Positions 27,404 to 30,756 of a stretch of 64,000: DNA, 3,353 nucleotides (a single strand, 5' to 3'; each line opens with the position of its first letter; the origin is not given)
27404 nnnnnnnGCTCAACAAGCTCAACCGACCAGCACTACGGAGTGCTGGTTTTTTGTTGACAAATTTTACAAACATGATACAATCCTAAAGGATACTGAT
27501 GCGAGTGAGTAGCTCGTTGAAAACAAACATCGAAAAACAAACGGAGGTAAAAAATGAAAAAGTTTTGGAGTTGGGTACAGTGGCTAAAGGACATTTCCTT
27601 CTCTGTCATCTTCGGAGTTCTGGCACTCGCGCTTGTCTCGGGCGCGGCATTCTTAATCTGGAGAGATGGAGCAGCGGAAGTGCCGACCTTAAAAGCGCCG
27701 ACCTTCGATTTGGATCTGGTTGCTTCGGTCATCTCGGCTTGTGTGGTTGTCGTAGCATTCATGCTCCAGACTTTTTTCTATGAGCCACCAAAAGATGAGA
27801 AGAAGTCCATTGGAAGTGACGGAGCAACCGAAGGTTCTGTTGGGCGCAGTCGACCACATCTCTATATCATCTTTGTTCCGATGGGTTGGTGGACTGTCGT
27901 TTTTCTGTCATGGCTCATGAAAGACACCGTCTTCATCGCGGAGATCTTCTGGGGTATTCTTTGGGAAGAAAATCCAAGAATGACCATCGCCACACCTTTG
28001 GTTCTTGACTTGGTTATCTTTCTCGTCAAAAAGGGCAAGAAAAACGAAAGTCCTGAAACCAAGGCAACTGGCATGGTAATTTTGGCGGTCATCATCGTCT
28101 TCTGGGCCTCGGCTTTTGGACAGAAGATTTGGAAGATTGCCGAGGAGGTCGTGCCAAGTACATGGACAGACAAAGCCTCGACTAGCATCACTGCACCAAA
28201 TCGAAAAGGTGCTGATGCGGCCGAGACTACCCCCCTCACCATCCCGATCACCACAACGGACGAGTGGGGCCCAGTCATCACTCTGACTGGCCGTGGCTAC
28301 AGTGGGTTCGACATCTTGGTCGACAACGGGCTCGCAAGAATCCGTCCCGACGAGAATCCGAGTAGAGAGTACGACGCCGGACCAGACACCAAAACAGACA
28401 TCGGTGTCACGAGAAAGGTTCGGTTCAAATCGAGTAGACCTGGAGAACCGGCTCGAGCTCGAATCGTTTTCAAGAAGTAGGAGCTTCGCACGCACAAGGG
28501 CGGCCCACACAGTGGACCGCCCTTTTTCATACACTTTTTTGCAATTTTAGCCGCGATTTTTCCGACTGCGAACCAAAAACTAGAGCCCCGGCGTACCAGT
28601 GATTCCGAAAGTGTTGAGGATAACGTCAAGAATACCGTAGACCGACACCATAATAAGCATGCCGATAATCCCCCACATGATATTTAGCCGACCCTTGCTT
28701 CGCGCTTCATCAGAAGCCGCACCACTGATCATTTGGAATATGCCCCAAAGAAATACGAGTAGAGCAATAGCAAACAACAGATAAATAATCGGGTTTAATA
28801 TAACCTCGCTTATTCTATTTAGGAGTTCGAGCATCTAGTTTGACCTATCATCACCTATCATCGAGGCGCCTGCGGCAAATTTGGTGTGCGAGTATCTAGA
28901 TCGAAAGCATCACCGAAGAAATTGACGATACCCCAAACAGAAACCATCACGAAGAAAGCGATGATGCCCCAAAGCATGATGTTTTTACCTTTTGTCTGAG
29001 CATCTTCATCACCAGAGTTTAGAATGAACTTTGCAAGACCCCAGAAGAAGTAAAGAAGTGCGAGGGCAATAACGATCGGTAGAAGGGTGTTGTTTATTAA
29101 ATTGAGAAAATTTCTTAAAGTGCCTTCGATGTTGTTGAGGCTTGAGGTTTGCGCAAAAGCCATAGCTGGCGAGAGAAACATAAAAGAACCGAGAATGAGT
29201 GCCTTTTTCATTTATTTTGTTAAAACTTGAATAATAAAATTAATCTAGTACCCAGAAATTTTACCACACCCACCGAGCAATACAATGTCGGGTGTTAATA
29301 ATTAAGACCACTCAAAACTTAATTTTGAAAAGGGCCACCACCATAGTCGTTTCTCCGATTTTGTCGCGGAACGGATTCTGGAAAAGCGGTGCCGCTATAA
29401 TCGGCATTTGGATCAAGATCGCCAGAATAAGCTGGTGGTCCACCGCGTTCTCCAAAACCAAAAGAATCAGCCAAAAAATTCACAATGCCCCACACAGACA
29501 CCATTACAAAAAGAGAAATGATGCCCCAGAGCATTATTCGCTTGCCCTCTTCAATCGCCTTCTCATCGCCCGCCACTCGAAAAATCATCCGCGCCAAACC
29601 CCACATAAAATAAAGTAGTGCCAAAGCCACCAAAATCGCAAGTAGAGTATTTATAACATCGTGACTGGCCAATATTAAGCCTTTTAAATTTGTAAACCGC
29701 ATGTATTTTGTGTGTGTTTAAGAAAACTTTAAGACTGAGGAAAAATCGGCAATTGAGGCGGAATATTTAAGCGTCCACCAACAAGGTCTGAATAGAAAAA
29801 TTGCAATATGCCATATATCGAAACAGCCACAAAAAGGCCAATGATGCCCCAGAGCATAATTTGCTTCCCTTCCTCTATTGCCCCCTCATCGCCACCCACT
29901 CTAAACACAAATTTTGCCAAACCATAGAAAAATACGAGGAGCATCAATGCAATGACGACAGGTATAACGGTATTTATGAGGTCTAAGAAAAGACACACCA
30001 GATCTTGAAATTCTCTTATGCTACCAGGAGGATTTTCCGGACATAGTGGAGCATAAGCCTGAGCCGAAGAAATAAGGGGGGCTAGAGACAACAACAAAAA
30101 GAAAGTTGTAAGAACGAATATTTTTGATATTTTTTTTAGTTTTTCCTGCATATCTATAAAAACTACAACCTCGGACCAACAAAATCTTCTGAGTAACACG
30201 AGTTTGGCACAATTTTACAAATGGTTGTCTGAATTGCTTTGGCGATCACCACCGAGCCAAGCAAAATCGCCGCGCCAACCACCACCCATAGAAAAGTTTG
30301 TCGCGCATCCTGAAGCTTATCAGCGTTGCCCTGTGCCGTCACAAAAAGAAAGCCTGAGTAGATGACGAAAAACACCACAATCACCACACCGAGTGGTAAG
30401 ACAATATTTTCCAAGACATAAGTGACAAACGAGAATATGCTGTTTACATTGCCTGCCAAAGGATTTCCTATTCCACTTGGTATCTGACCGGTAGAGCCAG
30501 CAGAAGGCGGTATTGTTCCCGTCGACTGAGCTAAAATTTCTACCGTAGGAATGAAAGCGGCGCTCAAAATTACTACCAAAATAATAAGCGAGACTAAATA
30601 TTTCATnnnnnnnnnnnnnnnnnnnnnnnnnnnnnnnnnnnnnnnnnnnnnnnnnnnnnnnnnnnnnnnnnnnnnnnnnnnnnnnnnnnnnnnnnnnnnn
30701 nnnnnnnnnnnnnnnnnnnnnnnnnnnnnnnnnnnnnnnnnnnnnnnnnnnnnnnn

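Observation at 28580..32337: Operon encoding a solute-binding protein followed by six tandem paralogous TrbC/VirB2-like (T4SS_pilin-type) two-TM proteins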

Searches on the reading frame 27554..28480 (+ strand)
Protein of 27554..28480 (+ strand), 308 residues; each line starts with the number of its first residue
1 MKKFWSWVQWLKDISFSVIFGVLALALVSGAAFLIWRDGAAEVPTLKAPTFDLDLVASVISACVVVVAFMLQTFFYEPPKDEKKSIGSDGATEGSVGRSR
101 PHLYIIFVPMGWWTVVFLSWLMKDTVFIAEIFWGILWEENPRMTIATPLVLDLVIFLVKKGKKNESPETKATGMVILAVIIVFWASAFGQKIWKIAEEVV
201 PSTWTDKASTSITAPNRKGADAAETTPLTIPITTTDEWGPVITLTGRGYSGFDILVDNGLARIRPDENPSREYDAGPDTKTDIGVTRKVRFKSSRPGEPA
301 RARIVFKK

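Call 6: search_protein_families(library=pfam, proteins=[window:27554-28480:+], max_evalue=0.01)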
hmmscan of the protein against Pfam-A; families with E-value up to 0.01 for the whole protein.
window:27554-28480:+ (308 aa): 1 family
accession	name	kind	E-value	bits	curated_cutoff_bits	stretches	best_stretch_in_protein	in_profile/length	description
PF02322.20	Cyt_bd_oxida_II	-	0.00031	20.7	35.6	1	7-188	148-257/302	Cytochrome bd terminal oxidase subunit II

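Call 79: search_protein_families(library=ncbifam, proteins=[window:27554-28480:+], max_evalue=0.01)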
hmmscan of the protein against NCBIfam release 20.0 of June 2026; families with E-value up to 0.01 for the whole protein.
window:27554-28480:+ (308 aa): 1 family
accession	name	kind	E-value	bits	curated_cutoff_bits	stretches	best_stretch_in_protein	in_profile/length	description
NF040760.1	AgaE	equivalog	0.0013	18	500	1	13-66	164-217/292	PTS N-acetylgalactosamine transporter subunit IID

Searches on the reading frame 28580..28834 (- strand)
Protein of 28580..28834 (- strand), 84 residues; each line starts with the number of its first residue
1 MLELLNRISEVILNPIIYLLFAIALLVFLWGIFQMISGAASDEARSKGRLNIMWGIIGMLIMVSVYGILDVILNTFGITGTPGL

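Call 3: search_protein_families(library=pfam, proteins=[window:28580-28834:-], max_evalue=1)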
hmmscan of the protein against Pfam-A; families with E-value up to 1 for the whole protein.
window:28580-28834:- (84 aa): 8 families
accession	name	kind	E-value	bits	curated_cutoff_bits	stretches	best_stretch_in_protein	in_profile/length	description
PF18895.5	T4SS_pilin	-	1.1e-07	32.3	26.6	1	5-72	5-71/71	Type IV secretion system pilin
PF02238.20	COX7a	-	0.00029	21.6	22.1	1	9-38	25-53/53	Cytochrome c oxidase subunit VII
PF23033.1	DUF7034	-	0.004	17.8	27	1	14-79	38-100/119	Domain of unknown function (DUF7034)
PF03729.18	DUF308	-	0.0086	16.7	25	1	17-61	22-67/73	Short repeat of unknown function (DUF308)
PF10066.14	DUF2304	-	0.03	15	25.5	1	23-79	5-61/106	Uncharacterized conserved protein (DUF2304)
PF22503.1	DUF6992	-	0.087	13.5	27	1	28-64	3-44/122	Family of unknown function (DUF6992)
PF05105.17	Phage_holin_4_1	-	0.094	13.2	22.2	1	13-76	7-70/116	Bacteriophage holin family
PF03994.20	DUF350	-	0.39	11.2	26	1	21-74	46-98/133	Domain of Unknown Function (DUF350)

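Call 4: search_protein_families(library=ncbifam, proteins=[window:28580-28834:-], max_evalue=1)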
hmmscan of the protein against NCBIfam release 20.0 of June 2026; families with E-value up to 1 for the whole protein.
window:28580-28834:- (84 aa): 3 families
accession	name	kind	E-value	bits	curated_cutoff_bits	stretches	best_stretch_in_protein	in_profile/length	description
NF045849.1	ICE_MMCAP2_0565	equivalog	8e-08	31.9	40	1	5-75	9-79/80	Mbov_0395 family pilin-like conjugal transfer protein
NF038008.1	ABC_perm_DarB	equivalog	0.11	10.4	700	1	6-56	262-312/777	darobactin export ABC transporter permease subunit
NF058603.1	SCO2097_fam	equivalog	0.23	11.8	110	1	22-64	43-77/129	SCO2097 family morphological protein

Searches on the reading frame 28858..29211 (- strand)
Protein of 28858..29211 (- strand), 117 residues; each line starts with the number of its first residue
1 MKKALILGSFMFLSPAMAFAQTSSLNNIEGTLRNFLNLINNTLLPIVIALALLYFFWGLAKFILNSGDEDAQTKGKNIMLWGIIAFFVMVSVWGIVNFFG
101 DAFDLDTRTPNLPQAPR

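Call 3: search_protein_families(library=pfam, proteins=[window:28858-29211:-], max_evalue=1)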
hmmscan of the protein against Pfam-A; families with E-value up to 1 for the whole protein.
window:28858-29211:- (117 aa): 4 families
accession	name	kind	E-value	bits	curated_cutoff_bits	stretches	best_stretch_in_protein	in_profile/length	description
PF18895.5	T4SS_pilin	-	1.9e-13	50.7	26.6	1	31-99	4-71/71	Type IV secretion system pilin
PF04956.18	TrbC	-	0.0067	17.1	27.9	1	5-55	15-64/98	TrbC/VIRB2 pilin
PF12725.13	DUF3810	-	0.011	15.6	28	1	27-97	8-83/311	Protein of unknown function (DUF3810)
PF20990.2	DUF2207_C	-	0.12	12.5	33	1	31-105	133-191/247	Predicted membrane protein (DUF2207) C-terminal domain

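Call 4: search_protein_families(library=ncbifam, proteins=[window:28858-29211:-], max_evalue=1)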
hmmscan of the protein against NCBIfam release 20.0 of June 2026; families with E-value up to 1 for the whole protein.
window:28858-29211:- (117 aa): 4 families
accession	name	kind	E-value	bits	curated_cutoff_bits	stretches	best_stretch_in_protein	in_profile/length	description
NF045849.1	ICE_MMCAP2_0565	equivalog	4.8e-09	35.8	40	1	24-99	1-76/80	Mbov_0395 family pilin-like conjugal transfer protein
TIGR03943.1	TIGR03943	equivalog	0.022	14.1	88.8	1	35-91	5-67/221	TIGR03943 family putative permease subunit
NF033784.1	transport_merC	equivalog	0.32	11.3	140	1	8-55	12-62/123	organomercurial transporter MerC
NF040685.1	conju_mem_TcpD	equivalog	0.8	9.9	100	0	13-61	29-75/114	conjugal transfer membrane protein TcpD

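Call 75: search_protein_families(library=pfam, alignment_id=A7, max_evalue=0.01)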
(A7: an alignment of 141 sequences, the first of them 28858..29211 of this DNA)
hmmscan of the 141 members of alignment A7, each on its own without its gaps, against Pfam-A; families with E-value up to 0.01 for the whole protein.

A. member 1, window:28858-29211:- (117 aa): 2 families
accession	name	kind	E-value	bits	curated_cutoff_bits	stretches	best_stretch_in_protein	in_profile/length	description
PF18895.5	T4SS_pilin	-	1.9e-13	50.7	26.6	1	31-99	4-71/71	Type IV secretion system pilin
PF04956.18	TrbC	-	0.0067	17.1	27.9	0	5-55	15-64/98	TrbC/VIRB2 pilin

B. families by the number of members that match (of 141 scanned): 39 families (the first 25 are shown)
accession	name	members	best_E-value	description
PF18895.5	T4SS_pilin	139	3.7e-15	Type IV secretion system pilin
PF04956.18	TrbC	34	5e-09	TrbC/VIRB2 pilin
PF19607.4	DUF6112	6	0.00017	Family of unknown function (DUF6112)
PF25592.1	DUF7937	3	0.0035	Domain of unknown function (DUF7937)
PF07331.16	TctB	2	0.00036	Tripartite tricarboxylate transporter TctB family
PF00520.37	Ion_trans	2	0.00084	Ion transport protein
PF03994.20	DUF350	2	0.0012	Domain of Unknown Function (DUF350)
PF03729.18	DUF308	2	0.0016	Short repeat of unknown function (DUF308)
PF11457.13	DUF3021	2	0.0018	Protein of unknown function (DUF3021)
PF01032.23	FecCD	2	0.0057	FecCD transport family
PF24284.1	DUF7472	2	0.0076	Family of unknown function (DUF7472)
PF02308.21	MgtC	2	0.0094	MgtC family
PF23535.1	Microp_apicomplexa_21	1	0.00031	Apicomplexa microprotein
PF19590.4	TrbL_3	1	0.00061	TrbL/VirB6 plasmid conjugal transfer like protein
PF03062.24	MBOAT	1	0.0008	MBOAT, membrane-bound O-acyltransferase family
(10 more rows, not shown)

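Call 92: find_related_loci(query=A8, collection=metagenome_contigs, flank=9000)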
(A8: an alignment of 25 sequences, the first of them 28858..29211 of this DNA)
Query A8 (117 aa) in metagenome_contigs; peptide patterns used: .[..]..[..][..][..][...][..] (x = any residue, [..] = any of these).
599 stretches matched a pattern (row limit reached: there are more); 514 encode a relative of the query (tblastn E <= 1e-3); the best 80 are kept; 80 distinct loci.
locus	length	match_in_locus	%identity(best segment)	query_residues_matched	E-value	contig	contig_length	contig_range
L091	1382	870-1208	51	3-117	5e-35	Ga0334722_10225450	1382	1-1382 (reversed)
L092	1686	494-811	51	1-113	2e-33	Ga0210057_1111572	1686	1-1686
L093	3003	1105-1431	53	1-114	2e-32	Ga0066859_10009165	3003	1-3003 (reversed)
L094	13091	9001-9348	51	1-116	4e-32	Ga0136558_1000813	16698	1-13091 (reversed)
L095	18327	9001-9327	53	1-114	3e-32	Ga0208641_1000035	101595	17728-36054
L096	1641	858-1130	55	23-117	9e-32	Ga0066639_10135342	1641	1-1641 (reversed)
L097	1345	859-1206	55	3-117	7e-32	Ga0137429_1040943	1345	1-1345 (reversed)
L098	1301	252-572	50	3-113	1e-31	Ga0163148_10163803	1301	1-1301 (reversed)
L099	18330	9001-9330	49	11-116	6e-31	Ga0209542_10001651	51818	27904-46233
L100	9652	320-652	52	1-116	7e-31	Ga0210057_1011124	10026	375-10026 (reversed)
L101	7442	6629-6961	48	1-116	7e-31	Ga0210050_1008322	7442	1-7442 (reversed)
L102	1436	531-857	50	1-116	1e-30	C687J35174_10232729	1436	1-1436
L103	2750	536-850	56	15-116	1e-30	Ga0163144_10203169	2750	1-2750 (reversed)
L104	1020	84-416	49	1-116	1e-31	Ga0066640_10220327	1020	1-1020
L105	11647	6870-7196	50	1-117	3e-30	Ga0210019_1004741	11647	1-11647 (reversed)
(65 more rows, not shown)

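Call 96: search_protein_families(library=pfam, alignment_id=A9, max_evalue=0.00001)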
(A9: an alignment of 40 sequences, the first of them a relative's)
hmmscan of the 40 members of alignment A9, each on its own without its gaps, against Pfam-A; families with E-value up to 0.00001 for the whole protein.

A. member 1, L121:6159-7865:- (568 aa): 1 family
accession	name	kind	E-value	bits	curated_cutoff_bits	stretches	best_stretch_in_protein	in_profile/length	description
PF01145.31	Band_7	-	4.2e-06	27.4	23.6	1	346-470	55-173/176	SPFH domain / Band 7 family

B. families by the number of members that match (of 40 scanned): 56 families (the first 25 are shown)
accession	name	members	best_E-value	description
PF01145.31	Band_7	2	8.6e-09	SPFH domain / Band 7 family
PF00562.33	RNA_pol_Rpb2_6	1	9.4e-126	RNA polymerase Rpb2, domain 6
PF13507.12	GATase_5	1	1.3e-101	CobB/CobQ-like glutamine amidotransferase domain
PF00496.27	SBP_bac_5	1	5.2e-66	Bacterial extracellular solute-binding proteins, family 5 Middle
PF13603.12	tRNA-synt_1_2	1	4.9e-61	Leucyl-tRNA synthetase, editing domain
PF02463.25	SMC_N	1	6.4e-59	RecF/RecN/SMC N terminal domain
PF13517.12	FG-GAP_3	1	4.2e-54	FG-GAP-like repeat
PF00905.27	Transpeptidase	1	2.5e-51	Penicillin binding protein transpeptidase domain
PF00117.34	GATase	1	2.1e-45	Glutamine amidotransferase class-I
PF22505.1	RNase_J_b_CASP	1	1.7e-41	Ribonuclease J, beta-CASP domain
PF00133.28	tRNA-synt_1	1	8.3e-41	tRNA synthetases class I (I, L, M and V)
PF01555.25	N6_N4_Mtase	1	1.2e-38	DNA methylase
PF00958.27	GMP_synt_C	1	1.6e-38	GMP synthase C terminal domain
PF00689.26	Cation_ATPase_C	1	3e-31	Cation transporting ATPase, C-terminus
PF00717.28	Peptidase_S24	1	6.3e-31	Peptidase S24-like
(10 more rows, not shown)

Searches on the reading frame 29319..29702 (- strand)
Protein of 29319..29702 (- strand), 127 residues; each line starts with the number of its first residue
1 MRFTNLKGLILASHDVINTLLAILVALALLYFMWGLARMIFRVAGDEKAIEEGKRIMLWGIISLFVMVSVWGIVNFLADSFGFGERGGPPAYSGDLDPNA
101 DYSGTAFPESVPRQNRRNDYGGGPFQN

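Call 3: search_protein_families(library=pfam, proteins=[window:29319-29702:-], max_evalue=1)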
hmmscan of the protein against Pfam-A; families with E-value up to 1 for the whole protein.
window:29319-29702:- (127 aa): 2 families
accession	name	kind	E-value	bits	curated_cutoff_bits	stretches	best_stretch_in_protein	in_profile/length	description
PF18895.5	T4SS_pilin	-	1.2e-11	44.9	26.6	1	16-77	12-71/71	Type IV secretion system pilin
PF12725.13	DUF3810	-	0.42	10.4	28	1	19-75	27-83/311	Protein of unknown function (DUF3810)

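Call 4: search_protein_families(library=ncbifam, proteins=[window:29319-29702:-], max_evalue=1)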
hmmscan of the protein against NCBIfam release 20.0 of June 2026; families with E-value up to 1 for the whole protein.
window:29319-29702:- (127 aa): 1 family
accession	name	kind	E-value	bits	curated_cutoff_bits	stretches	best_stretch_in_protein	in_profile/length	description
NF045849.1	ICE_MMCAP2_0565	equivalog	0.00013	21.5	40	1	18-78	18-77/80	Mbov_0395 family pilin-like conjugal transfer protein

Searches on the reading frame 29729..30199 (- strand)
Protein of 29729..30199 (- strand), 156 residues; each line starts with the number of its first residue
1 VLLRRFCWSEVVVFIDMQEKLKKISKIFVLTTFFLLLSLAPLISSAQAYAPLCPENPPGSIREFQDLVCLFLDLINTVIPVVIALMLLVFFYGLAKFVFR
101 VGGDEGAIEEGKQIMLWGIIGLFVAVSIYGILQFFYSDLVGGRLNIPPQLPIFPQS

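Call 3: search_protein_families(library=pfam, proteins=[window:29729-30199:-], max_evalue=1)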
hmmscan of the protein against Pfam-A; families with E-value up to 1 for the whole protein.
window:29729-30199:- (156 aa): 1 family
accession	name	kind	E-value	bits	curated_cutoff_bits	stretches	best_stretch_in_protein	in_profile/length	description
PF18895.5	T4SS_pilin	-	2.7e-06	27.8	26.6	1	81-135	19-71/71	Type IV secretion system pilin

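Call 4: search_protein_families(library=ncbifam, proteins=[window:29729-30199:-], max_evalue=1)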
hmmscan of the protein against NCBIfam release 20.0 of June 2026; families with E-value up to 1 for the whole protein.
window:29729-30199:- (156 aa): 1 family
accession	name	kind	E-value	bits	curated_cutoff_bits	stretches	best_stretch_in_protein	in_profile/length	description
NF045849.1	ICE_MMCAP2_0565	equivalog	0.018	14.7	40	1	76-137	18-78/80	Mbov_0395 family pilin-like conjugal transfer protein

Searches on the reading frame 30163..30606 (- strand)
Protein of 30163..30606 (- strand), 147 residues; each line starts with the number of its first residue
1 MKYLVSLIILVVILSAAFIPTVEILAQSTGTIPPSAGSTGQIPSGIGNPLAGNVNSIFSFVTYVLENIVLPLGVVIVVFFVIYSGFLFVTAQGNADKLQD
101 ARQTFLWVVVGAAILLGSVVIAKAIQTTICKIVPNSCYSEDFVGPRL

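Call 3: search_protein_families(library=pfam, proteins=[window:30163-30606:-], max_evalue=1)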
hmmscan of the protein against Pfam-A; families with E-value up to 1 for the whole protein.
window:30163-30606:- (147 aa): 3 families
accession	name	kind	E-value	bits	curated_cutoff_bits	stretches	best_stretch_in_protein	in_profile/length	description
PF18895.5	T4SS_pilin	-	0.0044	17.5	26.6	1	67-124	14-70/71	Type IV secretion system pilin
PF04956.18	TrbC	-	0.018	15.7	27.9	1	55-124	35-97/98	TrbC/VIRB2 pilin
PF19607.4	DUF6112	-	0.51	10.6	25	1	70-120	24-75/88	Family of unknown function (DUF6112)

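Call 4: search_protein_families(library=ncbifam, proteins=[window:30163-30606:-], max_evalue=1)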
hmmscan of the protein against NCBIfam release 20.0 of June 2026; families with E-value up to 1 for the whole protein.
window:30163-30606:- (147 aa): 1 family
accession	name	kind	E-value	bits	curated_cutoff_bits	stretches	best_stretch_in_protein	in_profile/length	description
NF045849.1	ICE_MMCAP2_0565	equivalog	0.013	15.1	40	1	55-127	7-78/80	Mbov_0395 family pilin-like conjugal transfer protein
